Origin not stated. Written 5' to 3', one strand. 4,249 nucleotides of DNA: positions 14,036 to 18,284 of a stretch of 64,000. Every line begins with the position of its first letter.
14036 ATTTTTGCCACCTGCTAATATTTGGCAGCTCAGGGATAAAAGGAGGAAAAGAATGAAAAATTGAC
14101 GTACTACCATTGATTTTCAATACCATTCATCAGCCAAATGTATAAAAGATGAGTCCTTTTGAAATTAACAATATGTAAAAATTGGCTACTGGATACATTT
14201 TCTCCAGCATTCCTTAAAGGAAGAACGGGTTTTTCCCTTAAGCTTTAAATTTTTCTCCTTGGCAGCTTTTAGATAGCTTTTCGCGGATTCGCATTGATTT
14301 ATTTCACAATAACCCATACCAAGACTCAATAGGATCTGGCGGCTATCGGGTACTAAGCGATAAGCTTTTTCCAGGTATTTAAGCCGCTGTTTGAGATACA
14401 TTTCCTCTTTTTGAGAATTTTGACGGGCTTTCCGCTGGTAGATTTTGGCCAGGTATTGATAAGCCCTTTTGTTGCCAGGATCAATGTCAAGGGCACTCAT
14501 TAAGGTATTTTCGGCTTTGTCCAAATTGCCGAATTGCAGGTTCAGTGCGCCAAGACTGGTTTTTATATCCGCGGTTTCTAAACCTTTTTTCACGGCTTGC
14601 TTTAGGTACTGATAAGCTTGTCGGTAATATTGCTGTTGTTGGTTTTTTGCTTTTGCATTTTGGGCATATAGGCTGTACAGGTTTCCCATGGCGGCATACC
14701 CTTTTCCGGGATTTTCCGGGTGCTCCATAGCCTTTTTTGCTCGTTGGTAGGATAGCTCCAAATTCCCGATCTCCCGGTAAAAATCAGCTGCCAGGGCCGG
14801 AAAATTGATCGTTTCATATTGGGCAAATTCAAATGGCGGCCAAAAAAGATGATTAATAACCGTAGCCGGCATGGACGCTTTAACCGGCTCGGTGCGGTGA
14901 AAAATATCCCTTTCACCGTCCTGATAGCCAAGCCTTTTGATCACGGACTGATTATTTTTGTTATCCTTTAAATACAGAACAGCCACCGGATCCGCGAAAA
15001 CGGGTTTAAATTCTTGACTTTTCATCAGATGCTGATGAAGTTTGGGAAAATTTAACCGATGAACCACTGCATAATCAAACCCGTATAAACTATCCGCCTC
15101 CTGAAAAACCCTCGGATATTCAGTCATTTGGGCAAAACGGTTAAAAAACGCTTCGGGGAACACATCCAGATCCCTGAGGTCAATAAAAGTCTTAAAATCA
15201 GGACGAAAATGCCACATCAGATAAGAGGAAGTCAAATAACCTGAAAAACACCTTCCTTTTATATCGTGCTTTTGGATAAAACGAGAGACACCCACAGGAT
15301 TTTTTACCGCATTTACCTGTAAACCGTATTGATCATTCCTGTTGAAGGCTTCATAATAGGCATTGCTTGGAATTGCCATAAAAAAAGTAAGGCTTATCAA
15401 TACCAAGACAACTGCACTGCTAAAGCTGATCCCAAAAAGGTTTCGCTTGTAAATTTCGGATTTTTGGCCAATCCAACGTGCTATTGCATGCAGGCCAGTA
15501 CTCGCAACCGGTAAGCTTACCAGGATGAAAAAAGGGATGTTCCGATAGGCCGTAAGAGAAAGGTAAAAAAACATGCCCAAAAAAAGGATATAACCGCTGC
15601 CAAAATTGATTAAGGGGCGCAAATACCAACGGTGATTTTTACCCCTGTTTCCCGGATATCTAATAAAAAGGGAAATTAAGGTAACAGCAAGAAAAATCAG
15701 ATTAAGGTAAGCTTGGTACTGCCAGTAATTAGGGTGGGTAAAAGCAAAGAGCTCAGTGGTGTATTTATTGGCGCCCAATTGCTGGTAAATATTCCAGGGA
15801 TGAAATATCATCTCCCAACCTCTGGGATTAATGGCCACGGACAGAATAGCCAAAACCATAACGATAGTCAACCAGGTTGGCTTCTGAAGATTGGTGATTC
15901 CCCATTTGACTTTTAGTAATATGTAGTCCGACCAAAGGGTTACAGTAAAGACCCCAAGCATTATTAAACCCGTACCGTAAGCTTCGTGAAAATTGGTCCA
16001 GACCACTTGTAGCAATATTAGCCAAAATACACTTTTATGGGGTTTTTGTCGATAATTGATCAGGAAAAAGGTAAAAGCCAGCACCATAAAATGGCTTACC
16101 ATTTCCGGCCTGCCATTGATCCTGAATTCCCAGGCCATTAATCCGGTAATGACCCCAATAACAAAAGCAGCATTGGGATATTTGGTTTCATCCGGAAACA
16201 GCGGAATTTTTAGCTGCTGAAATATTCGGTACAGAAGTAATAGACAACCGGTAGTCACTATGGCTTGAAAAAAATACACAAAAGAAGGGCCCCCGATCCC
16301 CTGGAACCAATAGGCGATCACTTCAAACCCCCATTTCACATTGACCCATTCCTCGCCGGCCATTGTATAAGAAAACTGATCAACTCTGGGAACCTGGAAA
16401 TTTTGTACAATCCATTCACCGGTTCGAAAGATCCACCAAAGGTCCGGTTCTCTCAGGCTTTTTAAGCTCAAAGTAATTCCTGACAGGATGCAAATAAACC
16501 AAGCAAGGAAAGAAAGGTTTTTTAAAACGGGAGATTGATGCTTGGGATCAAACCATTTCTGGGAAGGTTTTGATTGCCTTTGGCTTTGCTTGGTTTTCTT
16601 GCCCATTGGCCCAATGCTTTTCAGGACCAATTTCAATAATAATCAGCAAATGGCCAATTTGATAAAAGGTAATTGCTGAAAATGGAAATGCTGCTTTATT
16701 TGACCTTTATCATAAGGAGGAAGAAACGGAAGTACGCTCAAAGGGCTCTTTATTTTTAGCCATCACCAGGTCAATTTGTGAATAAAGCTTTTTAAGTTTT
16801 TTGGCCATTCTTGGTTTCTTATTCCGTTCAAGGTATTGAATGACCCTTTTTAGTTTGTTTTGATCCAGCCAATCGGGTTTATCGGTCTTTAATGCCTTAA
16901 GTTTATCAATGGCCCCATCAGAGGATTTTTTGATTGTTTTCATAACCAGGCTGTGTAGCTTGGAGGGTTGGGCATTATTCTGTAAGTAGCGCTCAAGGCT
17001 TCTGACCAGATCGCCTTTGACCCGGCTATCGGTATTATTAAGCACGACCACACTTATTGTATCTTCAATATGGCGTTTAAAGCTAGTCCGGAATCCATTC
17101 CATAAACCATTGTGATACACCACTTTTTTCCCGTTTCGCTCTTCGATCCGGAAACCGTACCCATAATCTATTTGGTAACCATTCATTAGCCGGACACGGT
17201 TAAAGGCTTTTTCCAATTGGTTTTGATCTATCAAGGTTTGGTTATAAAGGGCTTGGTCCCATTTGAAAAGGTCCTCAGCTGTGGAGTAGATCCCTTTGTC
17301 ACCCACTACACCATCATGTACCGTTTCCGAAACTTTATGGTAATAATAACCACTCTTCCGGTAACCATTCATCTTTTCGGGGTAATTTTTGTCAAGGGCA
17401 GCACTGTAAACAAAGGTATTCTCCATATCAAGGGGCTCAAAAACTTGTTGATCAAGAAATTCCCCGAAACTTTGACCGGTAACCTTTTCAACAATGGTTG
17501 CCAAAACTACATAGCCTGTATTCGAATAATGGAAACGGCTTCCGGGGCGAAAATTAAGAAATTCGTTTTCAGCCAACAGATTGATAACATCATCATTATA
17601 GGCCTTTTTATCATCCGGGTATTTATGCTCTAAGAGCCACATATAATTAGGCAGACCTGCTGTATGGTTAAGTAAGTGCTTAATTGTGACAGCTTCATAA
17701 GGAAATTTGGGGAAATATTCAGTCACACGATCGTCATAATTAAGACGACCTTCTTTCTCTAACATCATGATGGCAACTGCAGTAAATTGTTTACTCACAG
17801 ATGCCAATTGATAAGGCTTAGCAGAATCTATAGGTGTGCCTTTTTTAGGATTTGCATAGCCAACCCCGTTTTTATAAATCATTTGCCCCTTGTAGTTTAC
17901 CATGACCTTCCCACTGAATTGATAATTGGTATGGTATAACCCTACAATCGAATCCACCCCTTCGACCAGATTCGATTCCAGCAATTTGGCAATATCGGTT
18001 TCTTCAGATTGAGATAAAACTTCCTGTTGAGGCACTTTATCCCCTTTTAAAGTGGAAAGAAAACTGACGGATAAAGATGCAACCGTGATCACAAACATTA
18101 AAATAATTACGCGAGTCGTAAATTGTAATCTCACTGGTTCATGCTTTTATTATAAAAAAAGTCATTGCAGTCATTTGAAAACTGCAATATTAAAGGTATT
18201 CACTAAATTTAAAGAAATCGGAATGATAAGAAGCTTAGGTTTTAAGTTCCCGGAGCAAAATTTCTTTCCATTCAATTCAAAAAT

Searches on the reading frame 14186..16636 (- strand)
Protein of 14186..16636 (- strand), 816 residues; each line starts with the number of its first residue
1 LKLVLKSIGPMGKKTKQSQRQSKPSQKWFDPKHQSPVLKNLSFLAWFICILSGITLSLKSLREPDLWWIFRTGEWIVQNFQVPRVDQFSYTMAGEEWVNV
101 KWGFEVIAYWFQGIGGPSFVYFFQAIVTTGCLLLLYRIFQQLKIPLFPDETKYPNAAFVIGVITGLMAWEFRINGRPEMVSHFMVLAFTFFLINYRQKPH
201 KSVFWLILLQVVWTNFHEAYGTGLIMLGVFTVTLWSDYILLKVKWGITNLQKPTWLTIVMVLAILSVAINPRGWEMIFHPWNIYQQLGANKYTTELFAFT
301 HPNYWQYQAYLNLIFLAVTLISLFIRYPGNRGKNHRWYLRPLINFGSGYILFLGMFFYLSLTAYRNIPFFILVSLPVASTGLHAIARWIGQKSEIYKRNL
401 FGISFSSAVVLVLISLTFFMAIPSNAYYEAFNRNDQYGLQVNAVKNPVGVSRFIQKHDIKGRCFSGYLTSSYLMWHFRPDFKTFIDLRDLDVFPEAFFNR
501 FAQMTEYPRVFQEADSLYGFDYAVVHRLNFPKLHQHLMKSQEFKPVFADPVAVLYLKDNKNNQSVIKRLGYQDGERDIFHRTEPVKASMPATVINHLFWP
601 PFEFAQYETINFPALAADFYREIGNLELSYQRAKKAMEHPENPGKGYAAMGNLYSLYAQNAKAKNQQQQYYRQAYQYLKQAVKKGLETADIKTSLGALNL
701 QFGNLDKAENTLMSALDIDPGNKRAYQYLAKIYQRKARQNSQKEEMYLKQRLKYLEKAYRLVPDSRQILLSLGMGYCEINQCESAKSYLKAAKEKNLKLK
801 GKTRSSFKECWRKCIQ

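Call 45: search_protein_families(library=ncbifam, proteins=[window:14186-16636:-], max_evalue=0.00001)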
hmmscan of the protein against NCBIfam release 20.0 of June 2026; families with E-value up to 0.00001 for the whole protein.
window:14186-16636:- (816 aa): 3 families
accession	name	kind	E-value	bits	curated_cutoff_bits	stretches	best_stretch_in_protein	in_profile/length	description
NF040959.1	MamA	equivalog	8.1e-09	35.2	200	1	667-738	117-188/204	magnetosome protein MamA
TIGR02521.1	type_IV_pilW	equivalog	7.9e-07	28.9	154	1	686-795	28-128/234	type IV pilus biogenesis/stability protein PilW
TIGR02917.1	PEP_TPR_lipo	equivalog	3.7e-06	25.1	312.2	0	631-792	445-593/899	XrtA/PEP-CTERM system TPR-repeat protein PrsT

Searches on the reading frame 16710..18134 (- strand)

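Call 45: search_protein_families(library=ncbifam, proteins=[window:16710-18134:-], max_evalue=0.00001)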
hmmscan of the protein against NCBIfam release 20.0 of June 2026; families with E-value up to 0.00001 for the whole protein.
window:16710-18134:- (474 aa): 45 families (the best 25 are shown)
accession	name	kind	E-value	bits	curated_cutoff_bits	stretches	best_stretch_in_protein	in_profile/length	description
NF009622.0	PRK13128.1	equivalog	5.4e-37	127.5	443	1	69-372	18-318/518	D-aminopeptidase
NF007943.0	PRK10662.1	equivalog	2.2e-23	82.5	266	1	60-307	37-281/380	D-alanyl-D-alanine-carboxypeptidase/endopeptidase AmpH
NF033085.1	bla_class_C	equivalog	1.7e-20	73.1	415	1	68-314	16-251/356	class C beta-lactamase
NF000185.2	BlaEC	exception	5.4e-17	61.8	850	1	76-311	45-268/377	BlaEC family class C beta-lactamase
NF052559.1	MthAcHydAcmB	equivalog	2.7e-16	59.3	550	1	145-293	116-266/391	methyl acetate hydrolase AcmB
NF002968.0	PRK03642.1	equivalog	7.2e-16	58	385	1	33-242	28-242/432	penicillin binding protein PBP4B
NF045671.1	blaPNC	exception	6.5e-15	54.9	750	1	77-316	67-294/401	PNC family class C beta-lactamase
NF040478.1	blaLAQ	exception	1.1e-14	54.2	850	1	40-309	11-269/380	LAQ family class C beta-lactamase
NF041663.1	ampC_Sliq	exception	2.9e-14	52.8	860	1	63-295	31-252/378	cephalosporin-hydrolyzing class C beta-lactamase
NF038366.1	blaSFDC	exception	5.1e-14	52.1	840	1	76-310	49-271/382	SFDC family class C beta-lactamase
NF000423.2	blaSRT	exception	5.4e-14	52.1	860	1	77-305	48-262/378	SRT/SST family class C beta-lactamase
NF038238.1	blaBUT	exception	6.4e-14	51.8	850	1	76-312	51-275/383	BUT family class C beta-lactamase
NF012173.1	CMY2-MIR-ACT-EC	exception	8.5e-14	51.1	680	1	46-311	18-272/380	CMY2/MIR/ACT/EC family class C beta-lactamase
NF041665.1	blaPSZ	exception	9e-14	51.3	850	1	77-317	49-279/379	PSZ family class C beta-lactamase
NF038069.1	blaIDC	exception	1.4e-13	50.5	850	1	86-313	68-279/395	IDC family class C beta-lactamase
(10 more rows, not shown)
